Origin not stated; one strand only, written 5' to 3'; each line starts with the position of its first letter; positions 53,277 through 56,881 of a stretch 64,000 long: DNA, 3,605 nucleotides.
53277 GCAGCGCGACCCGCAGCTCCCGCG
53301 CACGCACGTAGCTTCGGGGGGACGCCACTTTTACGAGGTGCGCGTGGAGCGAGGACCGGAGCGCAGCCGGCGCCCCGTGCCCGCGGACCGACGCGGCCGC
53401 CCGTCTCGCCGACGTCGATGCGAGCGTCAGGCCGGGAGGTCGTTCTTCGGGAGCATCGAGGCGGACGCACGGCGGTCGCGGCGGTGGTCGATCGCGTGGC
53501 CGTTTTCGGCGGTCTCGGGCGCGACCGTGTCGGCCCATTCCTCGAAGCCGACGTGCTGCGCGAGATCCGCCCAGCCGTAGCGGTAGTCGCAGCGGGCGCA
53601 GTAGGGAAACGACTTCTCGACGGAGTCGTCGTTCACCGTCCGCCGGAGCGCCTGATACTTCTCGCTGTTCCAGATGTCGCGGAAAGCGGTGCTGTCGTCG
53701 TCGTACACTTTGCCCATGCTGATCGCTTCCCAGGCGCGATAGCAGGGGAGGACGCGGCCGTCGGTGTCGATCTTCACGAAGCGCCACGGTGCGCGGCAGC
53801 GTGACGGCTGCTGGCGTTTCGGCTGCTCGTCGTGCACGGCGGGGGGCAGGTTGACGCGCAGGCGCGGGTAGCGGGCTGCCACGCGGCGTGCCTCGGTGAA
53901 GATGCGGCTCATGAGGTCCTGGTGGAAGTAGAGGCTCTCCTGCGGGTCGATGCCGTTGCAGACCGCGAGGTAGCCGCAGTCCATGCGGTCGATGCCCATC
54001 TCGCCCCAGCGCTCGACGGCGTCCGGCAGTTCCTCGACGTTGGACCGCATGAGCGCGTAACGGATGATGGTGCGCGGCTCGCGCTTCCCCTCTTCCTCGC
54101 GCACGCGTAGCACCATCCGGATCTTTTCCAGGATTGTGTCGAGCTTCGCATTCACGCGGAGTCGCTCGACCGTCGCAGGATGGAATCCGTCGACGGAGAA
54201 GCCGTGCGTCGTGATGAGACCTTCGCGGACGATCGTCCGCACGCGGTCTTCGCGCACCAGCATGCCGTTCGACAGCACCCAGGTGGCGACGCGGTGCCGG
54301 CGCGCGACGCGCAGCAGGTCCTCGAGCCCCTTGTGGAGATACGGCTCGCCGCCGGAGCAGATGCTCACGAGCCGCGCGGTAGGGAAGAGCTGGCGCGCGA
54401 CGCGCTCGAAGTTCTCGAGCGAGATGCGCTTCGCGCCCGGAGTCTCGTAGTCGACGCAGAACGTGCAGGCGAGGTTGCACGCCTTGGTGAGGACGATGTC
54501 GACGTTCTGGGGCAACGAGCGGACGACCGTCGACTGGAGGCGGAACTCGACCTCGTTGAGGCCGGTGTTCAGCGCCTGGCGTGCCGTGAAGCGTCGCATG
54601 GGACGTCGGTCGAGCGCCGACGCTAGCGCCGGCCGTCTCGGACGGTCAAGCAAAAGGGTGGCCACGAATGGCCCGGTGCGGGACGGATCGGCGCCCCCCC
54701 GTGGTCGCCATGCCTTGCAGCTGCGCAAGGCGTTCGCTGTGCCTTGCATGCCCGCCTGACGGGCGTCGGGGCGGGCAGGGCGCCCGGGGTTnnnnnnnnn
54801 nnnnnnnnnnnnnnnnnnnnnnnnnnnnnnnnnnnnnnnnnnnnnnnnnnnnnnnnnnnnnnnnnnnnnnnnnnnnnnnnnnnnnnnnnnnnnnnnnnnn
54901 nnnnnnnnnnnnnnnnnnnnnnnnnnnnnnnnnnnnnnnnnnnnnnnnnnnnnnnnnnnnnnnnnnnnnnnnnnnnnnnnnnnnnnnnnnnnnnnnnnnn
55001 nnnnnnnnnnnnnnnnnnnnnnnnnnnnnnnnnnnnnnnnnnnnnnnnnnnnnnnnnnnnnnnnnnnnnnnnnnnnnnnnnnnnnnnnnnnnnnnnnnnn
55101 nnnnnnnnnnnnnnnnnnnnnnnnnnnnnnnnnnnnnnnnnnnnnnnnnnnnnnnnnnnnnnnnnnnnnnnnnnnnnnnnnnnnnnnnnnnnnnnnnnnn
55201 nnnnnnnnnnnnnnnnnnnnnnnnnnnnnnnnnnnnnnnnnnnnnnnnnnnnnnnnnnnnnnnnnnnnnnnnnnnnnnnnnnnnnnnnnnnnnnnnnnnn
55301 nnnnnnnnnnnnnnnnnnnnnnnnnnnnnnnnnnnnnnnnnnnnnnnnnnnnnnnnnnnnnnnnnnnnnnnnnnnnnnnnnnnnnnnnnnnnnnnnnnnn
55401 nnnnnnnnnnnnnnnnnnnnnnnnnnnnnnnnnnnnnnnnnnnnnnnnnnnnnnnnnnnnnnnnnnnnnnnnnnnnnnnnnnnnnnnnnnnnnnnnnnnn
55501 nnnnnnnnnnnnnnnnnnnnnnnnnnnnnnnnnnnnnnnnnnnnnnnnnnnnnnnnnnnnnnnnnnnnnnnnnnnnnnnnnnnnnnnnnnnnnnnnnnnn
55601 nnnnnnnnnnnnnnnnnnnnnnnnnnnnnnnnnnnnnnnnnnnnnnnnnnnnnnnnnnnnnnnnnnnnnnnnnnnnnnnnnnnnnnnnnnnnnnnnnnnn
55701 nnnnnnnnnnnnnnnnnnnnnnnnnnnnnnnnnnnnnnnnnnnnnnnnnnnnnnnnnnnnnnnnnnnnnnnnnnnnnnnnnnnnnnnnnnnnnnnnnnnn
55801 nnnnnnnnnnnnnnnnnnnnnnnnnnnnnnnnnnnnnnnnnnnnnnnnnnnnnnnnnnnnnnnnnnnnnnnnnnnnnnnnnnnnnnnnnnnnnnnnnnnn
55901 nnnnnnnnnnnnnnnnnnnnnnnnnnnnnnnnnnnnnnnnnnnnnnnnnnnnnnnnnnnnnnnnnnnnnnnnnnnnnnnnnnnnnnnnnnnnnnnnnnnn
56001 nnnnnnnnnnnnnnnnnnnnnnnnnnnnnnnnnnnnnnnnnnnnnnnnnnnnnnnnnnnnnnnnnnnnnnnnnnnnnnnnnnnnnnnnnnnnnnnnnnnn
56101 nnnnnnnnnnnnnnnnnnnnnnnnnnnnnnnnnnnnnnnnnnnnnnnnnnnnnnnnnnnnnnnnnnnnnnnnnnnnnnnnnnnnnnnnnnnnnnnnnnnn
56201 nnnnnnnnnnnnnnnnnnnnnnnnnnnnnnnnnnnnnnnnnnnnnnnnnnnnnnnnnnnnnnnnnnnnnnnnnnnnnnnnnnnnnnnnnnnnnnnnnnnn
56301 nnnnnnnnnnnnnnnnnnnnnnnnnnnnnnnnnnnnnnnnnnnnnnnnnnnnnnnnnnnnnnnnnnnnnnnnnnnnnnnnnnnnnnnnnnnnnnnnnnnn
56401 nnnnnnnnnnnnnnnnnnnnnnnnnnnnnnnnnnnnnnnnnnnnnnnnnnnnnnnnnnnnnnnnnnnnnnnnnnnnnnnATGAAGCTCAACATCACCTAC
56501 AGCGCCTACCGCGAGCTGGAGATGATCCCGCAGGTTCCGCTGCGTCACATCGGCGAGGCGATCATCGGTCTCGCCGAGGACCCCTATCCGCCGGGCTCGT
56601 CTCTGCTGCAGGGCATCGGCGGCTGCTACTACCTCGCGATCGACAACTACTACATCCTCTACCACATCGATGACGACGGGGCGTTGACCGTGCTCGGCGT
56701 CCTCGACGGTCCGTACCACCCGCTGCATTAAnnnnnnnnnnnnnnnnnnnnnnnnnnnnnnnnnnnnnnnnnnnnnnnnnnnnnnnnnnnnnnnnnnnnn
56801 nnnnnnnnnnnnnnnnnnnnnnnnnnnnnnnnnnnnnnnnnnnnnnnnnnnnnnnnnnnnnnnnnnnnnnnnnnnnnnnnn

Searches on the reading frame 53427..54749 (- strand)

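Call 43: search_protein_families(library=pfam, proteins=[window:53427-54749:-], max_evalue=0.001)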
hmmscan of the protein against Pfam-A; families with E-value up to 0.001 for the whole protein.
window:53427-54749:- (440 aa): 2 families
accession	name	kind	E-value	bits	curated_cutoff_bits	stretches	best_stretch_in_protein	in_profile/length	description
PF04055.27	Radical_SAM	-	2.4e-14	54.3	29.5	1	85-216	1-139/166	Radical SAM superfamily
PF13186.11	SPASM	-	8.7e-13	48.8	21.5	1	318-388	1-67/67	Iron-sulfur cluster-binding domain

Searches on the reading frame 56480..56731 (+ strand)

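Call 43: search_protein_families(library=pfam, proteins=[window:56480-56731:+], max_evalue=0.001)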
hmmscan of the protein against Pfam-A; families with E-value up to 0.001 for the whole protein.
window:56480-56731:+ (83 aa): 0 families

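Call 73: search_protein_families(library=pfam, proteins=[window:56480-56731:+], max_evalue=10)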
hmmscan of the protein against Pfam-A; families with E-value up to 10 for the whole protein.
window:56480-56731:+ (83 aa): 1 family
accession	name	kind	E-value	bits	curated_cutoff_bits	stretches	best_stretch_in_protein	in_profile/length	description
PF05016.21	ParE_toxin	-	0.0013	19.7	23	1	24-76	32-84/89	ParE toxin of type II toxin-antitoxin system, parDE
